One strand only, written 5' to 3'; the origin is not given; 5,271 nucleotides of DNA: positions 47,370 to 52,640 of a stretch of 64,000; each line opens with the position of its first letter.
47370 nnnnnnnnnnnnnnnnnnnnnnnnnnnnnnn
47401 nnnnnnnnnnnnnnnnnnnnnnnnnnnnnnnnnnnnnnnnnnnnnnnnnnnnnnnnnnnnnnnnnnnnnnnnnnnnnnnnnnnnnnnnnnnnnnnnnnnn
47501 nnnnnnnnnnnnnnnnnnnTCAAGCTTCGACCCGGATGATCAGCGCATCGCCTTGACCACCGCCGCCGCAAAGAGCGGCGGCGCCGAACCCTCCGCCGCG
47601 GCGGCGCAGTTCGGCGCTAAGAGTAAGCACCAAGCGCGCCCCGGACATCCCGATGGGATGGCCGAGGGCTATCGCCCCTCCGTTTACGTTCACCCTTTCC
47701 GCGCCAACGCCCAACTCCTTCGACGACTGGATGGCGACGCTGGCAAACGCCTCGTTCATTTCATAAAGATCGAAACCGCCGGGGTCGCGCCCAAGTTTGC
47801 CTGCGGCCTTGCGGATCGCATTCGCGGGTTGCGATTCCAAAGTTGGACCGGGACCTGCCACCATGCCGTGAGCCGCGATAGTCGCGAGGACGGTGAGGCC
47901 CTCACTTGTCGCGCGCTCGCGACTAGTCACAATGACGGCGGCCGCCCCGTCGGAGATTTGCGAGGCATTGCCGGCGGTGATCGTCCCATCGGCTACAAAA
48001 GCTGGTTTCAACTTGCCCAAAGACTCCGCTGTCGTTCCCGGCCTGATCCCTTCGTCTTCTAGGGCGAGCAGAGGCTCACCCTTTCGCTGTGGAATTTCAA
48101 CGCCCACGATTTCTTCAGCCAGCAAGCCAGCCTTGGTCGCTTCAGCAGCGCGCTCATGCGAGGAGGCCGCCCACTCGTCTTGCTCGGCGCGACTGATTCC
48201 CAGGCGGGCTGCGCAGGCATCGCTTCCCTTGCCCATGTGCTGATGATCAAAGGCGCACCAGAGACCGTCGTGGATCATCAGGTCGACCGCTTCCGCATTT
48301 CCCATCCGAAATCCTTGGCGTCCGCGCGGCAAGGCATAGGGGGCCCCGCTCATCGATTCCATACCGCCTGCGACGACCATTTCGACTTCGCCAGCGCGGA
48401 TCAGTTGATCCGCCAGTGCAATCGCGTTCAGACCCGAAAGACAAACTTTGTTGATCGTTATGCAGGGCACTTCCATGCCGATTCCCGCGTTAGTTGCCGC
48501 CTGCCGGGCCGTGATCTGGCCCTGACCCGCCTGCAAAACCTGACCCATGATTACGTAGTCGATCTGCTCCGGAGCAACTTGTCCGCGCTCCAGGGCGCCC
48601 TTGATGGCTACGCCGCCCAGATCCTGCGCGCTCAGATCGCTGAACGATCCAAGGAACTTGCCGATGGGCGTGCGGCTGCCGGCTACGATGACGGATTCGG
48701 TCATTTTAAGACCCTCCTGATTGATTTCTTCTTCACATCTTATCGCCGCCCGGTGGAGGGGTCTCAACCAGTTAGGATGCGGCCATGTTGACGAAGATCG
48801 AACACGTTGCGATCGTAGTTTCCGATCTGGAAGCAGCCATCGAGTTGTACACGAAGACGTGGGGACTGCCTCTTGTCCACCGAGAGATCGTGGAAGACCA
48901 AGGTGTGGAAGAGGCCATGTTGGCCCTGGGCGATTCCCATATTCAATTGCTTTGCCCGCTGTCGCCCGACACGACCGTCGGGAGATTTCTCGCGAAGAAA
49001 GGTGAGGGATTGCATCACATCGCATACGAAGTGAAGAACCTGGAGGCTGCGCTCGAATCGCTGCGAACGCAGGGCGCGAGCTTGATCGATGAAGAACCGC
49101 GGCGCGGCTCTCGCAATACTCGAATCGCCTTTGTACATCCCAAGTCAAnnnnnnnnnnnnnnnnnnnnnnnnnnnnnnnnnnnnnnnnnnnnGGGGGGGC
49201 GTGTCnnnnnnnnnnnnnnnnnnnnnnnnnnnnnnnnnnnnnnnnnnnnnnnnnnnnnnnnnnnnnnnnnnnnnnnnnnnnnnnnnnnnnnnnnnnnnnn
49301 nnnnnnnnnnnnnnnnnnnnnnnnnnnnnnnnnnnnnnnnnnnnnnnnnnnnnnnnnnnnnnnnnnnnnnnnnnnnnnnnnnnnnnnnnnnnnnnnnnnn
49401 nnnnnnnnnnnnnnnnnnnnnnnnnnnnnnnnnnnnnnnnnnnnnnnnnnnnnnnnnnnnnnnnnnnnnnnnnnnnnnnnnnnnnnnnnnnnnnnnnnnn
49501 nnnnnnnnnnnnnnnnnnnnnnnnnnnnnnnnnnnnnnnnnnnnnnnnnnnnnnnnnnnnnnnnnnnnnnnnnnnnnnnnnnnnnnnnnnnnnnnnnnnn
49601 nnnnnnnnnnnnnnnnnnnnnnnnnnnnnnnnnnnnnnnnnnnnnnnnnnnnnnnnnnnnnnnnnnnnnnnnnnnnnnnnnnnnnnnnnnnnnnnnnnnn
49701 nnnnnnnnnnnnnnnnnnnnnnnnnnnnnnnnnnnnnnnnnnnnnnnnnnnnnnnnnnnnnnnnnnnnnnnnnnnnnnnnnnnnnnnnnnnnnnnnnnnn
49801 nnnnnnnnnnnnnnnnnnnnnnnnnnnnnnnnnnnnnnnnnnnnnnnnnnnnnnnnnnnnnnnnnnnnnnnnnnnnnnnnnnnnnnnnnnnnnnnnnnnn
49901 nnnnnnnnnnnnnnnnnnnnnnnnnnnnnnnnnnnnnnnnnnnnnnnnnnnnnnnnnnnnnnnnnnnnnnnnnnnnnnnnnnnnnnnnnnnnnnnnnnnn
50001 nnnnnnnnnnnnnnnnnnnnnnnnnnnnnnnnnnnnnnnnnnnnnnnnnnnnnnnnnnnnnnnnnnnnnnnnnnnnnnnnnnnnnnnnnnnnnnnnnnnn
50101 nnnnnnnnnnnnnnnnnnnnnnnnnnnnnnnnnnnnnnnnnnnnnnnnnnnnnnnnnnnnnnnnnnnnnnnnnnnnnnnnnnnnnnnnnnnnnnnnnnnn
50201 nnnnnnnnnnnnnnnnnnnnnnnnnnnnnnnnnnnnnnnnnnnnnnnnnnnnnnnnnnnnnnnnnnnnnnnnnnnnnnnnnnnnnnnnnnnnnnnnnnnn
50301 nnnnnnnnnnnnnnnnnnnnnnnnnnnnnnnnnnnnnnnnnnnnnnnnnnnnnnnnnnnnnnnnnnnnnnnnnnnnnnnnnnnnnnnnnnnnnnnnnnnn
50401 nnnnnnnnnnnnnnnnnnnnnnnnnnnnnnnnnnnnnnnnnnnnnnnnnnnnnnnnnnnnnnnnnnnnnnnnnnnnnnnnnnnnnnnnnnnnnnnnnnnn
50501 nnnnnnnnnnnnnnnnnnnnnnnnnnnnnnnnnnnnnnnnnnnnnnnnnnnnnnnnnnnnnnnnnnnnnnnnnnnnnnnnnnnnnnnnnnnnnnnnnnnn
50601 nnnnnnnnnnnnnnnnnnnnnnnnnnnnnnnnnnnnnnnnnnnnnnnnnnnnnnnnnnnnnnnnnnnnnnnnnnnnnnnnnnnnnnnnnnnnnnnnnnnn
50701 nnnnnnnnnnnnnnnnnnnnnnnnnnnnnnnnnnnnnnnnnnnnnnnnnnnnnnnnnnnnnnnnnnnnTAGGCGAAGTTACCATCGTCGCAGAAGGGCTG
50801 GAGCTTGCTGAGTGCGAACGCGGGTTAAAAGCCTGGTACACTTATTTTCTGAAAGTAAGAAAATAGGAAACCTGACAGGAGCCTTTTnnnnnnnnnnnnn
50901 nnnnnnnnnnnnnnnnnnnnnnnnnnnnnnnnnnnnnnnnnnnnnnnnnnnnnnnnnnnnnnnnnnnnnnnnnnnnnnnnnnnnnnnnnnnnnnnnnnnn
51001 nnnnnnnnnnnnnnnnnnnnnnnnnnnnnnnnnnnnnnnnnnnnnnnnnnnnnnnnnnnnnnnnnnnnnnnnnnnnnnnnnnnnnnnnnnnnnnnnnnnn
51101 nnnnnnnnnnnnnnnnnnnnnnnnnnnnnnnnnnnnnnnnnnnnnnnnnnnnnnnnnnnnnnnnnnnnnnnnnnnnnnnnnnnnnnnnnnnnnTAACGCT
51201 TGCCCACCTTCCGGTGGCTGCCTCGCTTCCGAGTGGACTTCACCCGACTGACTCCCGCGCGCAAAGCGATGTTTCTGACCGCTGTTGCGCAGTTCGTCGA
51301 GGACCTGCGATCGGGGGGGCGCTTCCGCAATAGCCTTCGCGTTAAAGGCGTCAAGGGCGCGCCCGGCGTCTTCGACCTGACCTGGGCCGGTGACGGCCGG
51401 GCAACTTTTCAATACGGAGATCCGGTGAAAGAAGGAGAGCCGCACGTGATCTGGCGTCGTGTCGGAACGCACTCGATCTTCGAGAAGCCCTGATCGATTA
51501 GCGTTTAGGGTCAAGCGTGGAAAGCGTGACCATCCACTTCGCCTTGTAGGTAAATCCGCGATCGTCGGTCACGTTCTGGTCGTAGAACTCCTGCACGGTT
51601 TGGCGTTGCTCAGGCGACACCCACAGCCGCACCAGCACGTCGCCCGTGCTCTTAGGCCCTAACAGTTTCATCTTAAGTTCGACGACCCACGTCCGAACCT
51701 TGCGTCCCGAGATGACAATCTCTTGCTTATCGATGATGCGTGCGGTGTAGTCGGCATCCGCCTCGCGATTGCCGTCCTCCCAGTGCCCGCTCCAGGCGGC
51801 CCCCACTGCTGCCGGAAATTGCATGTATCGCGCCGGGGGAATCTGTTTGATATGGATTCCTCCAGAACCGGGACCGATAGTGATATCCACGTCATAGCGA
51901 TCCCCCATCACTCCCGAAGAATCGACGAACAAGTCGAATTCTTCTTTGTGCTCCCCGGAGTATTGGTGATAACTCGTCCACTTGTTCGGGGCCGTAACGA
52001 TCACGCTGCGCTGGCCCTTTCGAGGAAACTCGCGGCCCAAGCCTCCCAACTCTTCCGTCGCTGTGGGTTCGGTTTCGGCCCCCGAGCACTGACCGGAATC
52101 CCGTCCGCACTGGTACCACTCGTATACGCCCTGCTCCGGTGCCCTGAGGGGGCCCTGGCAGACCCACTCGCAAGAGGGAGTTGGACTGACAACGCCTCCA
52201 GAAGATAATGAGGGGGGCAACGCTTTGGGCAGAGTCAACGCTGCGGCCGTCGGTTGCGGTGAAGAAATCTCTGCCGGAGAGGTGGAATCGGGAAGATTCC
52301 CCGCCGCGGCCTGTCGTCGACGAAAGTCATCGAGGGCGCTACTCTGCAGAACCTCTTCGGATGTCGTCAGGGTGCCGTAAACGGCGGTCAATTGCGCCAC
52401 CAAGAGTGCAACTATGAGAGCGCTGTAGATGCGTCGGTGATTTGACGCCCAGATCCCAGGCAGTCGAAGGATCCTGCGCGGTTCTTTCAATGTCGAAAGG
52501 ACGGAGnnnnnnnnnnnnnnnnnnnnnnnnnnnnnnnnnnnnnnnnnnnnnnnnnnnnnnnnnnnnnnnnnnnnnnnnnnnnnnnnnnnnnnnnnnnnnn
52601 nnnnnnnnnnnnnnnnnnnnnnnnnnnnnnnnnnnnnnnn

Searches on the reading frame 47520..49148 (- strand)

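Call 6: search_protein_families(library=pfam, proteins=[window:47520-49148:-])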
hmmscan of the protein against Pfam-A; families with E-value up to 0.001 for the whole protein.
window:47520-49148:- (542 aa): 3 families
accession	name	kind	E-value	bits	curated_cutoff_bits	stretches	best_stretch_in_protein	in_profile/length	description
PF00108.29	Thiolase_N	-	6.7e-98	327.6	26.4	1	153-410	2-259/260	Thiolase, N-terminal domain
PF02803.24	Thiolase_C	-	9e-38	129.1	27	1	419-539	2-122/123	Thiolase, C-terminal domain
PF00109.32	ketoacyl-synt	-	3.4e-06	27.3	20.8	1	220-268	160-206/252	Beta-ketoacyl synthase, N-terminal domain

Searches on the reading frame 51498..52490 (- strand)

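Call 6: search_protein_families(library=pfam, proteins=[window:51498-52490:-])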
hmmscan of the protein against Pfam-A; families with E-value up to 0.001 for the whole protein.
window:51498-52490:- (330 aa): 0 families

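Call 35: search_protein_families(library=pfam, proteins=[window:51498-52490:-], max_evalue=10)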
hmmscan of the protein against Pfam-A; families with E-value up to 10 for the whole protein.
window:51498-52490:- (330 aa): 1 family
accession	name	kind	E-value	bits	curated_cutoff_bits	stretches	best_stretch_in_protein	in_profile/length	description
PF06072.16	Herpes_US9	-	0.25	11.7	23.7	0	20-42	33-57/61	Alphaherpesvirus tegument protein US9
